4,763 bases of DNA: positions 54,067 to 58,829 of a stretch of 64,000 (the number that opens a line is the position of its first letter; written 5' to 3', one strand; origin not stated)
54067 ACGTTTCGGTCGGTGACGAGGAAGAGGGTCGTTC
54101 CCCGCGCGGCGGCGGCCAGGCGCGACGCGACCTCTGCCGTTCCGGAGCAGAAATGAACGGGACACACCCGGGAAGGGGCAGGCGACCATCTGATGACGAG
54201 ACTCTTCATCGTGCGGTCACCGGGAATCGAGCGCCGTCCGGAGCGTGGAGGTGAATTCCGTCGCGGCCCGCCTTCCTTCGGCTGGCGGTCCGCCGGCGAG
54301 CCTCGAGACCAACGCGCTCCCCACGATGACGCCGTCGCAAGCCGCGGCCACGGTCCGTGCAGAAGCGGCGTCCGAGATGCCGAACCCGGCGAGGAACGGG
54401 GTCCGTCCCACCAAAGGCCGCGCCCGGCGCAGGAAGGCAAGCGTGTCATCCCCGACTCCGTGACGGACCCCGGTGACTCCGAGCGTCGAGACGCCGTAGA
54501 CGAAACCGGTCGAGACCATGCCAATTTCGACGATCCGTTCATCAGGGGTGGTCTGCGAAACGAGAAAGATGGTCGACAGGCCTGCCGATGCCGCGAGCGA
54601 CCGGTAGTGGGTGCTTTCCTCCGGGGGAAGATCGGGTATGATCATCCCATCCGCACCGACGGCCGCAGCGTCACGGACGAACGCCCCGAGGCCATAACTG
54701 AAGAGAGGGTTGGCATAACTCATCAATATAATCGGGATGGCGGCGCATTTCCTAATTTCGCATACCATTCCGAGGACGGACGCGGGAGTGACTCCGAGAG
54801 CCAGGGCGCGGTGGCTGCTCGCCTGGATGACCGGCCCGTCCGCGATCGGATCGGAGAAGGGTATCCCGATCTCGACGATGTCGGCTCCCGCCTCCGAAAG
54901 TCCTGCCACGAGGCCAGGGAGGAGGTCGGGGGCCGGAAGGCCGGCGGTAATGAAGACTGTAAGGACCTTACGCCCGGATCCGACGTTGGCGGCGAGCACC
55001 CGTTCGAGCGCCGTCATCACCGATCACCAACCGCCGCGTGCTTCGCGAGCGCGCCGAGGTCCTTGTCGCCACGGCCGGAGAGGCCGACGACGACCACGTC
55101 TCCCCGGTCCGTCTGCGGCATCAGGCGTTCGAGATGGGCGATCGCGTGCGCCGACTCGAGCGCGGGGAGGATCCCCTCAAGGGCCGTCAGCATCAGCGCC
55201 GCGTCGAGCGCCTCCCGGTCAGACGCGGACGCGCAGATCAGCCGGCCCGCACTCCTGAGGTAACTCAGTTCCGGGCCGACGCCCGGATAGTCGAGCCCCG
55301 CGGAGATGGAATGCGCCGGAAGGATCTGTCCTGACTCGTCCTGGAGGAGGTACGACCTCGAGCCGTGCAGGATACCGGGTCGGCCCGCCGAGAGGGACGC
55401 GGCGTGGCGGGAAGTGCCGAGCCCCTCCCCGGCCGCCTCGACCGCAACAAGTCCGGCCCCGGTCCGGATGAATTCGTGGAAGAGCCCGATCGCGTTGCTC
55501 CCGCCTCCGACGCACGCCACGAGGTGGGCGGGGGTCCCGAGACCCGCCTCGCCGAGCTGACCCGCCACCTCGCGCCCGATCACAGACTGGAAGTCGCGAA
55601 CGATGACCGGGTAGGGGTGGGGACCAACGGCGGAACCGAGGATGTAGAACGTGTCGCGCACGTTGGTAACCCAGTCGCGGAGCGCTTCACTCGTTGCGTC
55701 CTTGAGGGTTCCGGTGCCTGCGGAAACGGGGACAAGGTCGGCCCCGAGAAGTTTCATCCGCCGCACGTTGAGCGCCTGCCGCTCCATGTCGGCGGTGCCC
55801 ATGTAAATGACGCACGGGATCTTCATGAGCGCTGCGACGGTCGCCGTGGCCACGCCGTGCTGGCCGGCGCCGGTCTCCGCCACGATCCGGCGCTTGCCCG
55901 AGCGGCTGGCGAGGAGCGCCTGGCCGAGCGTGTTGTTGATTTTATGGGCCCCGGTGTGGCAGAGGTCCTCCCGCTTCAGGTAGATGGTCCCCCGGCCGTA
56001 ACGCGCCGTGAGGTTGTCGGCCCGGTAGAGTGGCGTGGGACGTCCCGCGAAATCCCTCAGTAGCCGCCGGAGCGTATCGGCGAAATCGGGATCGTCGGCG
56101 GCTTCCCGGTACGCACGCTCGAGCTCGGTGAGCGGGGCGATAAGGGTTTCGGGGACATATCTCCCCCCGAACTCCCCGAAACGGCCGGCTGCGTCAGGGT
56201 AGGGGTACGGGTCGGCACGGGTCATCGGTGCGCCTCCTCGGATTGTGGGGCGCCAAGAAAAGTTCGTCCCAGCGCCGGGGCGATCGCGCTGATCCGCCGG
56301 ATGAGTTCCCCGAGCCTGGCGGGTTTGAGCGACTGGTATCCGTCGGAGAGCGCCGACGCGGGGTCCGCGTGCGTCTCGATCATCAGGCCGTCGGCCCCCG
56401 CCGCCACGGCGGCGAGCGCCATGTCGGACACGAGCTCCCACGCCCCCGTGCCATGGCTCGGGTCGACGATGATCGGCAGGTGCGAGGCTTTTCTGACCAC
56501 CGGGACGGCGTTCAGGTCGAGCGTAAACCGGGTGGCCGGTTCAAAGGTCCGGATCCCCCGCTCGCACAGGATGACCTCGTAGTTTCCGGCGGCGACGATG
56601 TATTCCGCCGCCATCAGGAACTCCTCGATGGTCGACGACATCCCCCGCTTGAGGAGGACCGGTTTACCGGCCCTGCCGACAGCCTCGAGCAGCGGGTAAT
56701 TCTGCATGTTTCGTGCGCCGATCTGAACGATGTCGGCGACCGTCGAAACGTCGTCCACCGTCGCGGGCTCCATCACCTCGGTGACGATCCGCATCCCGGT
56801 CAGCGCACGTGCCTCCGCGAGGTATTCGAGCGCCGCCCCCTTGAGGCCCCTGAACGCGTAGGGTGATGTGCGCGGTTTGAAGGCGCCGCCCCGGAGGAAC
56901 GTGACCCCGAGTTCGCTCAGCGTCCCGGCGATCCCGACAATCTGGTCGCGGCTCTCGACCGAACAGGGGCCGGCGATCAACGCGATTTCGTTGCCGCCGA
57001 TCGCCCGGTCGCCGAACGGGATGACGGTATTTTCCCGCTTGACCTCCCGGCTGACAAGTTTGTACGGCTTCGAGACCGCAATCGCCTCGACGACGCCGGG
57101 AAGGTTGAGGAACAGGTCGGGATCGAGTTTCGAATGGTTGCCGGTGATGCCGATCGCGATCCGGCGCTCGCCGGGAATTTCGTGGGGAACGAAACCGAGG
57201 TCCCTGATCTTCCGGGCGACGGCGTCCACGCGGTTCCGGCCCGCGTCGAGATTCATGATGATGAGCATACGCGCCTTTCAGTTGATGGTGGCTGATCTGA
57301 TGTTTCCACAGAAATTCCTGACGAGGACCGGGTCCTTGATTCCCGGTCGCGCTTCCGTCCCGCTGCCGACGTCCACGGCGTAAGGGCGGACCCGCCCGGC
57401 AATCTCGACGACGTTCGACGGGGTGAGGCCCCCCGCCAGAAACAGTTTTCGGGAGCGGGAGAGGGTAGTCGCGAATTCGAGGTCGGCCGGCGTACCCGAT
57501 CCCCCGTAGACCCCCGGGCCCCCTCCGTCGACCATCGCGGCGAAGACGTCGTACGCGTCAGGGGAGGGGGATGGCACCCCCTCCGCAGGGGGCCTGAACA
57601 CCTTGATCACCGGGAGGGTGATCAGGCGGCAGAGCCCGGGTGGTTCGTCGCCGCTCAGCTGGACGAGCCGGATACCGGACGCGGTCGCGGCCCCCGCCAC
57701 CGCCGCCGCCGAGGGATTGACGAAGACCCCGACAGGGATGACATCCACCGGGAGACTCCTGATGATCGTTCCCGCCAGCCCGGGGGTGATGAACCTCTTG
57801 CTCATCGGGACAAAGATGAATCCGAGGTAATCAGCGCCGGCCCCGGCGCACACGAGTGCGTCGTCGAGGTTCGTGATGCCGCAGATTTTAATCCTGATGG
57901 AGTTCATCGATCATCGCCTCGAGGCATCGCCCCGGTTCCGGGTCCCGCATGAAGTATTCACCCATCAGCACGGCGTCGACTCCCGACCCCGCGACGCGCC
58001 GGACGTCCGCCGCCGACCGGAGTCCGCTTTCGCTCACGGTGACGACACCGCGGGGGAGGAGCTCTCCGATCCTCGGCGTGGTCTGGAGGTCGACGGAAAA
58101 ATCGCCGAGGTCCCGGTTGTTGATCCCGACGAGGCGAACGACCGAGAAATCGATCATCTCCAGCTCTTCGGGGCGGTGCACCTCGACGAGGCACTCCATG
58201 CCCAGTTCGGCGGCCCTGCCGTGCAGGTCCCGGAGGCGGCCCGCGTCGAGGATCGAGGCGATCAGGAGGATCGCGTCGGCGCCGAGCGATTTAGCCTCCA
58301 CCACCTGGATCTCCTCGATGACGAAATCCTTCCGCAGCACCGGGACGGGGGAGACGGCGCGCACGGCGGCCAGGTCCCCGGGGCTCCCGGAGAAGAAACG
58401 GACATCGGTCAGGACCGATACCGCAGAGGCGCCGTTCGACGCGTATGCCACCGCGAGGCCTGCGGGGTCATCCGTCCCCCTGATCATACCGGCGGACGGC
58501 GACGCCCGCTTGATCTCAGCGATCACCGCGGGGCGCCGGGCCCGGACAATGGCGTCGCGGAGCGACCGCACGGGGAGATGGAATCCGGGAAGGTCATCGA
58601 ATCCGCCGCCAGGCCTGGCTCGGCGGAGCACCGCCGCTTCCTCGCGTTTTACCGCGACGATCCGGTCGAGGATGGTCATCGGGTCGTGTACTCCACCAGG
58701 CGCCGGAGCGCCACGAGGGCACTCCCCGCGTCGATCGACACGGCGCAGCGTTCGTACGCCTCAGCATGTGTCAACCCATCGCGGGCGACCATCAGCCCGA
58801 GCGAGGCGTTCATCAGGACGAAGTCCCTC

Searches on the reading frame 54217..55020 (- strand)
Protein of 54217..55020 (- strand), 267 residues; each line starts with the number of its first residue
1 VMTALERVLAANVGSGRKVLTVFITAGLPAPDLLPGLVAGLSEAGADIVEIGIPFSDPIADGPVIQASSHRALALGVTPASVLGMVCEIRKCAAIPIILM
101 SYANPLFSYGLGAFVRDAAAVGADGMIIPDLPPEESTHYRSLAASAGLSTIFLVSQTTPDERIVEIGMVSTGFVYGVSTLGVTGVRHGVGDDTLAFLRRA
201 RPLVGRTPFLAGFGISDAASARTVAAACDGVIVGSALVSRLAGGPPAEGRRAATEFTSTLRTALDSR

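Call 65: search_protein_families(library=pfam, proteins=[window:54217-55020:-], max_evalue=0.001)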
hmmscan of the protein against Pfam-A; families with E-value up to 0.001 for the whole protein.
window:54217-55020:- (267 aa): 1 family
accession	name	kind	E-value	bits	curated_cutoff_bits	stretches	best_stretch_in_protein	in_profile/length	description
PF00290.26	Trp_syntA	-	3.6e-73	246.2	27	1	15-243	7-235/259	Tryptophan synthase alpha chain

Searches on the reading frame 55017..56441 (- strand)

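Call 7: search_protein_families(library=pfam, proteins=[window:55017-56441:-], max_evalue=0.001)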
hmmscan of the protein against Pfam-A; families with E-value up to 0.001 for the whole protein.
window:55017-56441:- (474 aa): 1 family
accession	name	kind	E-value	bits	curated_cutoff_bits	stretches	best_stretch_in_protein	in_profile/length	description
PF00291.31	PALP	-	2.9e-40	138.9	35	1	132-456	4-295/295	Pyridoxal-phosphate dependent enzyme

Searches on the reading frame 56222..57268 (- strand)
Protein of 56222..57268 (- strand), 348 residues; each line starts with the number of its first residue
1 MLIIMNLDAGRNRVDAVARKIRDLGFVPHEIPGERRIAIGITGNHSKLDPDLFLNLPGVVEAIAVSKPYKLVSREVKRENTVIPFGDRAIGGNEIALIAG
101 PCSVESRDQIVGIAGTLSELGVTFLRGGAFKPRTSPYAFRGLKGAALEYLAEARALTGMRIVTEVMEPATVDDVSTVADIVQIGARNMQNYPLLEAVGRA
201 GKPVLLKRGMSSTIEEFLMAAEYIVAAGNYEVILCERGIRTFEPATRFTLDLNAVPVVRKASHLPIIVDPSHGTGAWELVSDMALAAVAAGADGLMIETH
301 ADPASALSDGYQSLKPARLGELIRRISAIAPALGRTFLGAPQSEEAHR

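Call 7: search_protein_families(library=pfam, proteins=[window:56222-57268:-], max_evalue=0.001)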
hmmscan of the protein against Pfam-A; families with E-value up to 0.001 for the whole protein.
window:56222-57268:- (348 aa): 3 families
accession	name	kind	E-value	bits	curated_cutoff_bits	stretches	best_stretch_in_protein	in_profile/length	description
PF00793.26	DAHP_synth_1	-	6e-75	252.1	25.5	1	89-321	11-256/270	DAHP synthetase I family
PF18152.6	DAHP_snth_FXD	-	5.2e-12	45.8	27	1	1-67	1-67/67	DAHP synthase ferredoxin-like domain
PF03102.20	NeuB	-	5.9e-12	46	22.1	1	147-335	58-238/241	NeuB family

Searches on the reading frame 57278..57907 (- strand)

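Call 7: search_protein_families(library=pfam, proteins=[window:57278-57907:-], max_evalue=0.001)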
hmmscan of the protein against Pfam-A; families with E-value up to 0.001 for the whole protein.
window:57278-57907:- (209 aa): 1 family
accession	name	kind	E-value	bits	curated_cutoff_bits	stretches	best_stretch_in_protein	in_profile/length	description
PF00697.28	PRAI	-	4.8e-35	121.5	22.7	1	6-200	1-191/193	N-(5'phosphoribosyl)anthranilate (PRA) isomerase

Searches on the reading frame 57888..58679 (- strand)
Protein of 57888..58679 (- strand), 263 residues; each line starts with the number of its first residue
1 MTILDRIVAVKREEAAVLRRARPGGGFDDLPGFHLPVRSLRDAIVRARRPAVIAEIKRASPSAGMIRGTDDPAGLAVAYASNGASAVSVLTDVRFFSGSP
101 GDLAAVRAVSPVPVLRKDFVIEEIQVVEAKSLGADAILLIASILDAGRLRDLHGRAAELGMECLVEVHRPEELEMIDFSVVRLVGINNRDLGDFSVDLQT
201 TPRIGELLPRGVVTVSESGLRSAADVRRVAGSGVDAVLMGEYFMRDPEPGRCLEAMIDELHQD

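Call 7: search_protein_families(library=pfam, proteins=[window:57888-58679:-], max_evalue=0.001)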
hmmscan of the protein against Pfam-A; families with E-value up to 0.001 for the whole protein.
window:57888-58679:- (263 aa): 1 family
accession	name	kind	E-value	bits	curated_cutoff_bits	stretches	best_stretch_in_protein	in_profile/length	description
PF00218.27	IGPS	-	1.2e-71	241.4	27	1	4-251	1-249/254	Indole-3-glycerol phosphate synthase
